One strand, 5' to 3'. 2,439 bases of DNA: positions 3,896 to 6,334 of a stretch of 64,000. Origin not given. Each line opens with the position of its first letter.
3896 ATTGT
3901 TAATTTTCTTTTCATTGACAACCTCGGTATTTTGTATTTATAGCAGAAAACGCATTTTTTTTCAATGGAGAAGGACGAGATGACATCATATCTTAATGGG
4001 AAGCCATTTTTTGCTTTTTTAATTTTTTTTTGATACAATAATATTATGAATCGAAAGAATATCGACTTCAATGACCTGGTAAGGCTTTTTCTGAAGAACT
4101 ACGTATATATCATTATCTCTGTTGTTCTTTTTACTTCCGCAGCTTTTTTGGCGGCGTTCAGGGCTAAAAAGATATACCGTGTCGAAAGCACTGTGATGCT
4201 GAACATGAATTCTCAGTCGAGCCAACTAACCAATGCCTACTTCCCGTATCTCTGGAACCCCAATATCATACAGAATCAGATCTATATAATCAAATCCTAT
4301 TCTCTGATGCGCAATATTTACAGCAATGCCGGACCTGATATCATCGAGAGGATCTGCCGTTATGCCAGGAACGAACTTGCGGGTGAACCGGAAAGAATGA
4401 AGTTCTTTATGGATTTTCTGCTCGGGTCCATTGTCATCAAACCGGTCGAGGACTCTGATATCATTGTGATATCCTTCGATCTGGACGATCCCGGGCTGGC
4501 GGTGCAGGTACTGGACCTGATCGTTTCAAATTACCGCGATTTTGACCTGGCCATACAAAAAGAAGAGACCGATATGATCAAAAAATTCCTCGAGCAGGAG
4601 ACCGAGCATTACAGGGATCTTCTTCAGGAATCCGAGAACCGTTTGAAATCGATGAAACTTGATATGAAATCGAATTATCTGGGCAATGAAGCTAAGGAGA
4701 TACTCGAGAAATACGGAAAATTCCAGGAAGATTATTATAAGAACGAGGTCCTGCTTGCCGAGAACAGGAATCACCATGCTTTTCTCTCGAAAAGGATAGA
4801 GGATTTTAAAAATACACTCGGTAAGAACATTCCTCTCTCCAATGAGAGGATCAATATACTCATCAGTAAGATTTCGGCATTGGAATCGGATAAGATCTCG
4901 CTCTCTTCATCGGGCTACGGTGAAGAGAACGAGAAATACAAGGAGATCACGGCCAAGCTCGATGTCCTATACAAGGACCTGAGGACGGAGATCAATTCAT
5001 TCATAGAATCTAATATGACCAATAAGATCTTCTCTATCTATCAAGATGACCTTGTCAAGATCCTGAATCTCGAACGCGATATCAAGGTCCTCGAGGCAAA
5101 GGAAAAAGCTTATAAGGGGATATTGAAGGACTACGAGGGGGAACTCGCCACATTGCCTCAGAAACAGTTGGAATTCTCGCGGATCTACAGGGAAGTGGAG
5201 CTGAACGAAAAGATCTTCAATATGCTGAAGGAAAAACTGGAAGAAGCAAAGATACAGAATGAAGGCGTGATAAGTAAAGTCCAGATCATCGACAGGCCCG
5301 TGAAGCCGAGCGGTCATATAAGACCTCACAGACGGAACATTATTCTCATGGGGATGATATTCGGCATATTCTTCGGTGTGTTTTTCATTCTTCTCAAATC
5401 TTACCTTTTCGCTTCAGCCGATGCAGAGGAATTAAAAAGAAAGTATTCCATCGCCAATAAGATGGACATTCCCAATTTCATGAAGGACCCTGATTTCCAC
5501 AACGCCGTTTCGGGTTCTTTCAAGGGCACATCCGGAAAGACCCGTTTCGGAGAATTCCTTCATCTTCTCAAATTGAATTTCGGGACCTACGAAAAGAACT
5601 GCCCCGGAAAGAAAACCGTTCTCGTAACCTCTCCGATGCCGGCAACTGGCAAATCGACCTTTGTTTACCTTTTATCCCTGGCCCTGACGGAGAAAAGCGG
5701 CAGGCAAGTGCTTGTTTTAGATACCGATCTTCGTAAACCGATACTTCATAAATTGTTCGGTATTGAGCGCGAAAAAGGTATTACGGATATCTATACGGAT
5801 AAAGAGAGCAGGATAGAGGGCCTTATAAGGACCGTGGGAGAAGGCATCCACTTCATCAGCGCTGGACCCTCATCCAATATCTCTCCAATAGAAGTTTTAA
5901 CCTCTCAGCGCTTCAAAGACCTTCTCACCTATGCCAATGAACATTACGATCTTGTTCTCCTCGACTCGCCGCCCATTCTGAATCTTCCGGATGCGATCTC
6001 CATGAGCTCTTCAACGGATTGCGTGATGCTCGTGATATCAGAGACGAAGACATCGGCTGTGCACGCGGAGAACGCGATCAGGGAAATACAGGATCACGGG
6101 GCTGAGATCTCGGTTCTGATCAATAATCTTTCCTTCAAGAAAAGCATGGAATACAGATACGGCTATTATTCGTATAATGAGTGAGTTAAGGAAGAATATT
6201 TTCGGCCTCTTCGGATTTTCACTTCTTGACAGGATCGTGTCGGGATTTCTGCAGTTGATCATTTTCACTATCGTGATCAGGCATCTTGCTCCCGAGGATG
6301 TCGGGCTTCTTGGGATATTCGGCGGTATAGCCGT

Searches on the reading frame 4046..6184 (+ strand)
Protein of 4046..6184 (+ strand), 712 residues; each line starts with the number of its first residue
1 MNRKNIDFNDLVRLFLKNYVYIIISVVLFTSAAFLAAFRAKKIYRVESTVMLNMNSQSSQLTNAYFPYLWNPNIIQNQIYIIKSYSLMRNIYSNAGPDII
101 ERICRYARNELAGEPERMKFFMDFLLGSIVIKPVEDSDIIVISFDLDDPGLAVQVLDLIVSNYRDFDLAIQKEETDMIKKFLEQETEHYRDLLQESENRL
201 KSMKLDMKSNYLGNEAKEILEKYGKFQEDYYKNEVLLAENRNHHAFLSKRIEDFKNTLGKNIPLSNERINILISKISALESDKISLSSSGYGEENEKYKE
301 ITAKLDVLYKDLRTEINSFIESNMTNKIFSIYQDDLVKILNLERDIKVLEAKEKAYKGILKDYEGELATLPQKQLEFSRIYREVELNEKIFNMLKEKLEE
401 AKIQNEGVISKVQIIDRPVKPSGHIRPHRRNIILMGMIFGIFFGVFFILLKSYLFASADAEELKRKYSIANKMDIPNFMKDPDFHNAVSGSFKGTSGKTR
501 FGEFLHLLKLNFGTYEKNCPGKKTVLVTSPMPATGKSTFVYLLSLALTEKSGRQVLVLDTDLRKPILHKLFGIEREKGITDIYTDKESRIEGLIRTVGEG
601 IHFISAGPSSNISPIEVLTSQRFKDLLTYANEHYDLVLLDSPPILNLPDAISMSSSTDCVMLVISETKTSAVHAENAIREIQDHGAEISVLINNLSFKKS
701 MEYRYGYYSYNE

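Call 11: search_protein_families(library=pfam, proteins=[window:4046-6184:+], max_evalue=0.00001)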
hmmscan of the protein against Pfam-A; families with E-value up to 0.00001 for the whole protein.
window:4046-6184:+ (712 aa): 4 families
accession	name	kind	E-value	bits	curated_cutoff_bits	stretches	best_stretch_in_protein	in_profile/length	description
PF13807.11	GNVR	-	2.9e-14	53.2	27.7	1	378-452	7-81/82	G-rich domain on putative tyrosine kinase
PF13614.12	AAA_31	-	3.5e-09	37.3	27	1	534-667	13-150/177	AAA domain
PF02706.20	Wzz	-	9.3e-08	32.7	25.5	1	5-91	2-87/91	Chain length determinant protein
PF10609.15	ParA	-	9.8e-07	28.9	27.1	1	522-698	3-177/246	NUBPL iron-transfer P-loop NTPase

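Call 32: find_encoding_contigs(protein=window:4046-6184:+, flank=10000, max_places=2)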
Protein window:4046-6184:+ (712 aa): no gene with exactly this product is on record in the collection.
